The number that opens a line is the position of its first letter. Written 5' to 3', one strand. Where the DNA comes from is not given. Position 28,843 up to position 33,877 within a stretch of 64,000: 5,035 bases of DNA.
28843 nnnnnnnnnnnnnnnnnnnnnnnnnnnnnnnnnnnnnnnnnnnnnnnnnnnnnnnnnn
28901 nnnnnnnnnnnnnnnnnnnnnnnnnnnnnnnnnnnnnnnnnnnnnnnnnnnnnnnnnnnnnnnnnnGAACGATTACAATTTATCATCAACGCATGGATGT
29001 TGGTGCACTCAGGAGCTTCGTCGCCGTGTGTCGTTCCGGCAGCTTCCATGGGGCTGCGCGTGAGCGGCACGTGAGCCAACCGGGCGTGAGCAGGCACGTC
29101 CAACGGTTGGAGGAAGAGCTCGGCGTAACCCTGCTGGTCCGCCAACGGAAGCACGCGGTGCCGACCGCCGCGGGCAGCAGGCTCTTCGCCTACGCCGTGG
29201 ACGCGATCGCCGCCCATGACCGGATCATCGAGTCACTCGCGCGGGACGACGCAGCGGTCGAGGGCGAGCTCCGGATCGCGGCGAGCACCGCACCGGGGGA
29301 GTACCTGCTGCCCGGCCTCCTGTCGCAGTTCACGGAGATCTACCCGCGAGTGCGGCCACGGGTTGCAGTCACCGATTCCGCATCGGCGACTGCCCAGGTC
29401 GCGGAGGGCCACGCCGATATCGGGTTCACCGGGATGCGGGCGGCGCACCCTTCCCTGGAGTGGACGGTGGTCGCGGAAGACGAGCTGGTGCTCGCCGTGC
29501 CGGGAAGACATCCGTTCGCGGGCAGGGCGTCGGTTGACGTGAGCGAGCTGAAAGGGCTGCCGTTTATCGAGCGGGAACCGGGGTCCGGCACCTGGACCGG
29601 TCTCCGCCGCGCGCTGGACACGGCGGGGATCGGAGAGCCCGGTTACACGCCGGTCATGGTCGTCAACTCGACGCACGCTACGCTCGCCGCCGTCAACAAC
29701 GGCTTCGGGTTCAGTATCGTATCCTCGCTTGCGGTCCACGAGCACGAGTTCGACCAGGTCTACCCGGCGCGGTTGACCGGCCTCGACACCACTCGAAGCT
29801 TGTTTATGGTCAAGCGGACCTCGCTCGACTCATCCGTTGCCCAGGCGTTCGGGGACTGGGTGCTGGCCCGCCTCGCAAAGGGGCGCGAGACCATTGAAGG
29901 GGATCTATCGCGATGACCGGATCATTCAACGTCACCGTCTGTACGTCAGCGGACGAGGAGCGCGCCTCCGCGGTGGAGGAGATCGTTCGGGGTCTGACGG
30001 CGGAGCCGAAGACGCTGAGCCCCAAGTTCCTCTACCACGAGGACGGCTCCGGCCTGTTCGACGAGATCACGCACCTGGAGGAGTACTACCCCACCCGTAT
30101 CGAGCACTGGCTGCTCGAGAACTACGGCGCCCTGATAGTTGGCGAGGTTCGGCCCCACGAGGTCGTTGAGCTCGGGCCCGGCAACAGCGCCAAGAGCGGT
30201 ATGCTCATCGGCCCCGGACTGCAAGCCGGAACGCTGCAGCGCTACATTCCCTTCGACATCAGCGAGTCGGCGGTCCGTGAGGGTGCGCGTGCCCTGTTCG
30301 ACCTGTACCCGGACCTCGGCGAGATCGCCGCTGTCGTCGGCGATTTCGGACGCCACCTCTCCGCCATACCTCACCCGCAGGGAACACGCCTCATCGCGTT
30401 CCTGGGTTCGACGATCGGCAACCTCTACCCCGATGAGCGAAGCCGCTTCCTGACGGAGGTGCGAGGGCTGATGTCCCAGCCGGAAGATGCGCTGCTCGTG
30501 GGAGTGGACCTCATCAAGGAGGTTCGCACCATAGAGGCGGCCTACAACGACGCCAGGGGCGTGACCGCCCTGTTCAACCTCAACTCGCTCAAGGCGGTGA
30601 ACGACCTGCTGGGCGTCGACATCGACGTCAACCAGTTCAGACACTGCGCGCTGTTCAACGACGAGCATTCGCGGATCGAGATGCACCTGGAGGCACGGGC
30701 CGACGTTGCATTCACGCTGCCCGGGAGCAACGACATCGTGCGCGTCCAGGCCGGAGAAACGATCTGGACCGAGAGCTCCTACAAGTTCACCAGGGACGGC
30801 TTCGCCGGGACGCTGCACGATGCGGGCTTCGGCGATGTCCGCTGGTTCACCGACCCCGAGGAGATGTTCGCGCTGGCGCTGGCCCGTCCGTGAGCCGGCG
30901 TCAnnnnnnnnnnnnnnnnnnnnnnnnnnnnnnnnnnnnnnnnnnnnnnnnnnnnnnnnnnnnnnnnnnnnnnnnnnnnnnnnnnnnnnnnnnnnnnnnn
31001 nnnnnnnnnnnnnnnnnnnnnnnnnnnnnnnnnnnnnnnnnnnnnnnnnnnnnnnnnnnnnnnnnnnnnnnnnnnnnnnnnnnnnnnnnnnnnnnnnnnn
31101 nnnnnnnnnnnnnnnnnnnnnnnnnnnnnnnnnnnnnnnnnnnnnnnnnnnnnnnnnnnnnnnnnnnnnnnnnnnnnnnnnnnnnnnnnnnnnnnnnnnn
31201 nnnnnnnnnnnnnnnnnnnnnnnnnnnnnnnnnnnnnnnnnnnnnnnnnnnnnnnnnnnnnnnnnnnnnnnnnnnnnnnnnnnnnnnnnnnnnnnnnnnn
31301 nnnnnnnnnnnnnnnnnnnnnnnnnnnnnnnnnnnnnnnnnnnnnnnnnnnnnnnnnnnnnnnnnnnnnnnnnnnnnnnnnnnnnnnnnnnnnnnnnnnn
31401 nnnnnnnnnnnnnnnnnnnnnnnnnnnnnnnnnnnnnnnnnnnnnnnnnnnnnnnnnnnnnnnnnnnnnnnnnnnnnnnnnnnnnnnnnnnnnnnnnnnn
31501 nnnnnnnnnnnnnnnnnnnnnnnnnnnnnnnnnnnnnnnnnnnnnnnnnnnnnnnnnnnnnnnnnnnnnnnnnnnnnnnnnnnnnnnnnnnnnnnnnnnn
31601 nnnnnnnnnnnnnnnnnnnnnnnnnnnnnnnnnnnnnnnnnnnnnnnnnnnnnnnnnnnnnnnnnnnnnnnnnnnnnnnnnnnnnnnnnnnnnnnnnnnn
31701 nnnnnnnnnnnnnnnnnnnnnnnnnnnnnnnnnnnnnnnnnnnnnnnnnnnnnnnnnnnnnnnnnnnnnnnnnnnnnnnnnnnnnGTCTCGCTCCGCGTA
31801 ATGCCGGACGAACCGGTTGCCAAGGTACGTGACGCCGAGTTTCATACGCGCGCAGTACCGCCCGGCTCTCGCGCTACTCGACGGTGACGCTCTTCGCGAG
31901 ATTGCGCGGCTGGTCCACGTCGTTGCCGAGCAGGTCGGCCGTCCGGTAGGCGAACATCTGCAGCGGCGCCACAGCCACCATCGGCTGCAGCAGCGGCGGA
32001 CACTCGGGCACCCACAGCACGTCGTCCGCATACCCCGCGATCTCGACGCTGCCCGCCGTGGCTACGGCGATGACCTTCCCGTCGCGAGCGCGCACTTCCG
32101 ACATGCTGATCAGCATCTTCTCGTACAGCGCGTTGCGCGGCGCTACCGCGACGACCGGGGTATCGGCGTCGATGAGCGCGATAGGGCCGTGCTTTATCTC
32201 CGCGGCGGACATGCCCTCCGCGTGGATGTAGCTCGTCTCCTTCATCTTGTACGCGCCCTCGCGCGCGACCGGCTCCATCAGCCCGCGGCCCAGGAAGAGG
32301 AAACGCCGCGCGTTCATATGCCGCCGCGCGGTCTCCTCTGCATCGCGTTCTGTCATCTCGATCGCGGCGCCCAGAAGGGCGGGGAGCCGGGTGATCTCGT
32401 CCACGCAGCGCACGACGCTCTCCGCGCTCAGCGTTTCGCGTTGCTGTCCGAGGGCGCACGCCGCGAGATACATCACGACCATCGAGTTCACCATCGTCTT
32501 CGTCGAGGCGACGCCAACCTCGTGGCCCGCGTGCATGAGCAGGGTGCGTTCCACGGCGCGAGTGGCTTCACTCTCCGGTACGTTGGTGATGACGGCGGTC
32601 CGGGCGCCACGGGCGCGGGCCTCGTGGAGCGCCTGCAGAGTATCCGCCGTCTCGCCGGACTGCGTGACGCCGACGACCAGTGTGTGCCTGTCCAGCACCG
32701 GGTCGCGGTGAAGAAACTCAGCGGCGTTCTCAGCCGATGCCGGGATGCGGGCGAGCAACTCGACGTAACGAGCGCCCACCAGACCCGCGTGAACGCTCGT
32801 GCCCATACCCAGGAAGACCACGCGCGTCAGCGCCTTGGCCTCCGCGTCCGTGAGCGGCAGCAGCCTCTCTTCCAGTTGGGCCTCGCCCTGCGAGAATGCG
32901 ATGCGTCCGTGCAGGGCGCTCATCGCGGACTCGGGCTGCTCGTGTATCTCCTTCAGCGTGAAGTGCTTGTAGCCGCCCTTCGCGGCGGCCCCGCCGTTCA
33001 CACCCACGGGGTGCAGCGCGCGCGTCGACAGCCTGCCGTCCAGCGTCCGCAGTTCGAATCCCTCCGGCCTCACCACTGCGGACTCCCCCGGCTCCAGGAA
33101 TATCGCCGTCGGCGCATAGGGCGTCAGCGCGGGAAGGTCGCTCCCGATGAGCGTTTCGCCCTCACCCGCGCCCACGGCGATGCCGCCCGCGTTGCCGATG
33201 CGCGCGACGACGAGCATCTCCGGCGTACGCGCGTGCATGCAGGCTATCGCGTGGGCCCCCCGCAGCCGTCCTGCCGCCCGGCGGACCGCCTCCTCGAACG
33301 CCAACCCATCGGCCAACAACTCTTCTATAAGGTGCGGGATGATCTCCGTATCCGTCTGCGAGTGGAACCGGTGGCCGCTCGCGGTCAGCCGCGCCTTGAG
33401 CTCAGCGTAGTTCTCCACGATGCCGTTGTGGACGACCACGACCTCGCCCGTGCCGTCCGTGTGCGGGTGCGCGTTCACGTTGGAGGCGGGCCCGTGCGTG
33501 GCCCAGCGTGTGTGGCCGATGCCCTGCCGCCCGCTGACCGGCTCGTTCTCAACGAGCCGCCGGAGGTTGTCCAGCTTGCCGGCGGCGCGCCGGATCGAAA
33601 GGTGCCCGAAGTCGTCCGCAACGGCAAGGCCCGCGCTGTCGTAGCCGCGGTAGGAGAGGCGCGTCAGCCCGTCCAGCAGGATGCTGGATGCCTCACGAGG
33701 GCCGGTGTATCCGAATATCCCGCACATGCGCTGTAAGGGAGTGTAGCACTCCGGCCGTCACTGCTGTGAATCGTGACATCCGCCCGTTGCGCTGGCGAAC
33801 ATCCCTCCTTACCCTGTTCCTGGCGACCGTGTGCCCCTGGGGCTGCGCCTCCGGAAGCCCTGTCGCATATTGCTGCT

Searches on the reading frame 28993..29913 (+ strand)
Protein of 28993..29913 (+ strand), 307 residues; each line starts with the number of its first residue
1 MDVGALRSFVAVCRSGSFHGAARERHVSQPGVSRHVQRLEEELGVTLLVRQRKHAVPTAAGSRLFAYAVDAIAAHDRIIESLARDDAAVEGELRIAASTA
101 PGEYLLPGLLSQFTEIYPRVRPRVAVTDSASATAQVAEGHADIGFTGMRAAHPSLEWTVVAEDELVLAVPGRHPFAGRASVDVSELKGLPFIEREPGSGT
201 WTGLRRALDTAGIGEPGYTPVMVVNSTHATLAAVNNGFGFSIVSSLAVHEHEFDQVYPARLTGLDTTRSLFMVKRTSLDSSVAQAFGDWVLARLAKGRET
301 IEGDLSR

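Call 5: search_protein_families(library=ncbifam, proteins=[window:28993-29913:+], max_evalue=0.00001)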
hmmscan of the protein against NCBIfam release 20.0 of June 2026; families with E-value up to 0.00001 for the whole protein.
window:28993-29913:+ (307 aa): 48 families (the best 25 are shown)
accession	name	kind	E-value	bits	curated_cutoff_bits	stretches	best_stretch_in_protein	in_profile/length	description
NF040786.1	LysR_Sec_metab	equivalog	5.1e-72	242.4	250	1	1-287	1-291/298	selenium metabolism-associated LysR family transcriptional regulator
TIGR03339.1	phn_lysR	subfamily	6.7e-42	143.7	341.1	1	6-267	2-255/279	aminoethylphosphonate catabolism associated LysR family transcriptional regulator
NF045990.1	TransRegCbbRRhodb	equivalog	4.6e-31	108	450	1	6-288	11-294/304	LysR family regulator CbbR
NF040889.1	trans_reg_YeiE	equivalog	1.4e-30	106.5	480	1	6-275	8-270/288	DNA-binding transcriptional regulator YeiE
NF008722.0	PRK11716.1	equivalog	1.2e-29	103.3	246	1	1-214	1-215/293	HTH-type transcriptional activator IlvY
NF047520.1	trans_act_CidR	equivalog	7.7e-28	97.5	415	1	1-193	1-193/292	cidABC operon transcriptional activator CidR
NF045775.1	acetoin_reg_AlsR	exception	5.3e-27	95.1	430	1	1-257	1-256/290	acetoin biosynthesis transcriptional regulator AlsR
NF008095.0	PRK10837.1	subfamily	1.6e-26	93.2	281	1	6-274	8-269/290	LysR family transcriptional regulator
NF053705.1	TransRegGltCGpos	equivalog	1.6e-24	86.7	350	1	1-279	1-277/300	glutamate biosynthesis transcriptional regulator GltC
NF008416.0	PRK11242.1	equivalog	2.9e-24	85.9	277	1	5-297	5-294/300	transcriptional regulator CynR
NF052633.1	LysR_TF_PsrA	exception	3.1e-23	82.2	540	1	2-286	6-288/297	L-proline-binding transcription factor PsrA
NF008239.0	PRK11013.1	equivalog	7.8e-23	81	288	1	9-256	12-256/309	LysR family transcriptional regulator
TIGR02424.1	TF_pcaQ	equivalog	8.6e-22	77.4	303.8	1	6-193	8-197/300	pca operon transcription factor PcaQ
NF040709.1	benzoate_BenM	exception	1.1e-21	77.5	600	1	1-176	1-175/299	benzoate utilization transcription regulator BenM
NF007385.0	PRK09906.1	equivalog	3.3e-21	75.7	356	1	1-278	1-275/296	DNA-binding transcriptional regulator HcaR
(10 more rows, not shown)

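Call 6: search_protein_families(library=pfam, proteins=[window:28993-29913:+], max_evalue=0.00001)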
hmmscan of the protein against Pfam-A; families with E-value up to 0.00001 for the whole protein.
window:28993-29913:+ (307 aa): 3 families
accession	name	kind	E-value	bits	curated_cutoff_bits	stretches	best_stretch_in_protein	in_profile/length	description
PF03466.25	LysR_substrate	-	5.1e-43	147.3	28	1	89-294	4-208/209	LysR substrate binding domain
PF00126.33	HTH_1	-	4.3e-21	75.1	26.6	1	5-61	3-59/60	Bacterial regulatory helix-turn-helix protein, lysR family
PF12727.12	PBP_like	-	2.8e-06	27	27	0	184-237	87-143/193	PBP superfamily domain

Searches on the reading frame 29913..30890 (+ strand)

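Call 5: search_protein_families(library=ncbifam, proteins=[window:29913-30890:+], max_evalue=0.00001)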
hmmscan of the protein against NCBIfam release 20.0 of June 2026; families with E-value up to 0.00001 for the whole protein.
window:29913-30890:+ (326 aa): 2 families
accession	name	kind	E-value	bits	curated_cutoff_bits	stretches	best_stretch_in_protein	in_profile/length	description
TIGR03438.1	egtD_ergothio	equivalog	1.2e-92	310.3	290.9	1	21-323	3-300/301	L-histidine N(alpha)-methyltransferase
TIGR03439.1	methyl_EasF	subfamily_domain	1e-43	149.5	205.55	1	17-320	10-318/321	EasF family methyltransferase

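Call 6: search_protein_families(library=pfam, proteins=[window:29913-30890:+], max_evalue=0.00001)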
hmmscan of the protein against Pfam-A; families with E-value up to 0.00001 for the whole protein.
window:29913-30890:+ (326 aa): 1 family
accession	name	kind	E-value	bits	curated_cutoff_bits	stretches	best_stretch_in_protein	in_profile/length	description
PF10017.15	Methyltransf_33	-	2.9e-93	312.7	23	1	22-325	3-303/304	Histidine-specific methyltransferase, SAM-dependent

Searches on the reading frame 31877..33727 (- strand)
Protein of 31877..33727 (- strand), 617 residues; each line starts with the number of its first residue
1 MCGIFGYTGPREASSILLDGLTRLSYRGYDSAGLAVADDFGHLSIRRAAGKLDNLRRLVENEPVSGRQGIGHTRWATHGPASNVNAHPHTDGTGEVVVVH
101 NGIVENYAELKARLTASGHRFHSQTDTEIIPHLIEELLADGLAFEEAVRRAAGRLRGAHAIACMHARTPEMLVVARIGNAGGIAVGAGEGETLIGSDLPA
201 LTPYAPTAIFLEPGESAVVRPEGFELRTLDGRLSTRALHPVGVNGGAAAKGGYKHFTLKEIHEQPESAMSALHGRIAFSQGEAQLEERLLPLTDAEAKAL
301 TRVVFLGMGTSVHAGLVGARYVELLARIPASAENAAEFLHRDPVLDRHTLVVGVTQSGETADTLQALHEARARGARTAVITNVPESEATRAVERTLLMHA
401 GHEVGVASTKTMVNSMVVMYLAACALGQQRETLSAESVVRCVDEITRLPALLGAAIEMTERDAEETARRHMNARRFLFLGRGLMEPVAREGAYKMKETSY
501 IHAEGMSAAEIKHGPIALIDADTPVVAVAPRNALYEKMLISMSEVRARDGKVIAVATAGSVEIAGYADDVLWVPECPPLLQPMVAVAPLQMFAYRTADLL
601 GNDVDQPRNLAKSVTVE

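Call 9: search_protein_families(library=ncbifam, proteins=[window:31877-33727:-], max_evalue=0.00001)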
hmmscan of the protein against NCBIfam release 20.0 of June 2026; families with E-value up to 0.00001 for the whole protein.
window:31877-33727:- (617 aa): 16 families
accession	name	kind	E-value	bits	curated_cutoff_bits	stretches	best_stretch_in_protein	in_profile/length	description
NF001484.0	PRK00331.1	subfamily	6.6e-209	695.2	381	1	1-617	1-601/601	isomerizing glutamine--fructose-6-phosphate transaminase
TIGR01135.1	glmS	equivalog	2.8e-204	680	418.05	1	2-617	1-607/607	glutamine--fructose-6-phosphate transaminase (isomerizing)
NF046059.1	NagB_SO3506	equivalog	5.8e-29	101.5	430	1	303-559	41-286/330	glucosamine-6-phosphate deaminase NagB-II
TIGR01134.1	purF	equivalog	7.2e-26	91.5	350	1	2-226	1-224/432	amidophosphoribosyltransferase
NF041128.1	glucosaP_deam_GlmD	equivalog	1.4e-21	77.1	580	1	300-614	31-321/323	glucosamine-6-phosphate deaminase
TIGR01536.1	asn_synth_AEB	equivalog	4e-12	45.9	267.1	1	2-173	1-138/517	asparagine synthase (glutamine-hydrolyzing)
TIGR02815.1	agaS_fam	subfamily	9.7e-12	44.5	529.2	1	256-608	4-355/372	putative sugar isomerase, AgaS family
TIGR03108.1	eps_aminotran_1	hypoth_equivalog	7.1e-10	38.2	816.9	1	85-202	59-167/628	XrtA/PEP-CTERM system amidotransferase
NF008481.0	PRK11382.1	equivalog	2.3e-09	36.9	430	1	299-555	43-291/340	fructoselysine 6-phosphate deglycase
NF003915.0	PRK05441.1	subfamily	5.9e-09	35.4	168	1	345-410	129-194/300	N-acetylmuramic acid 6-phosphate etherase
TIGR03104.1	trio_amidotrans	equivalog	7.3e-09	34.4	570.1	1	66-164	41-128/589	N-acetylglutaminylglutamine amidotransferase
TIGR02128.1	G6PI_arch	equivalog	9e-09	34.7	213.9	1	296-381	17-100/308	bifunctional phosphoglucose/phosphomannose isomerase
NF006425.0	PRK08674.1-5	equivalog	2.3e-07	30.1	471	1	298-382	47-129/358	bifunctional phosphoglucose/phosphomannose isomerase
NF006426.0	PRK08674.1-6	subfamily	4.8e-07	29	295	0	294-495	40-234/354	bifunctional phosphoglucose/phosphomannose isomerase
TIGR00274.1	TIGR00274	equivalog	7.8e-07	28.4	302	1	342-414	121-193/291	N-acetylmuramic acid 6-phosphate etherase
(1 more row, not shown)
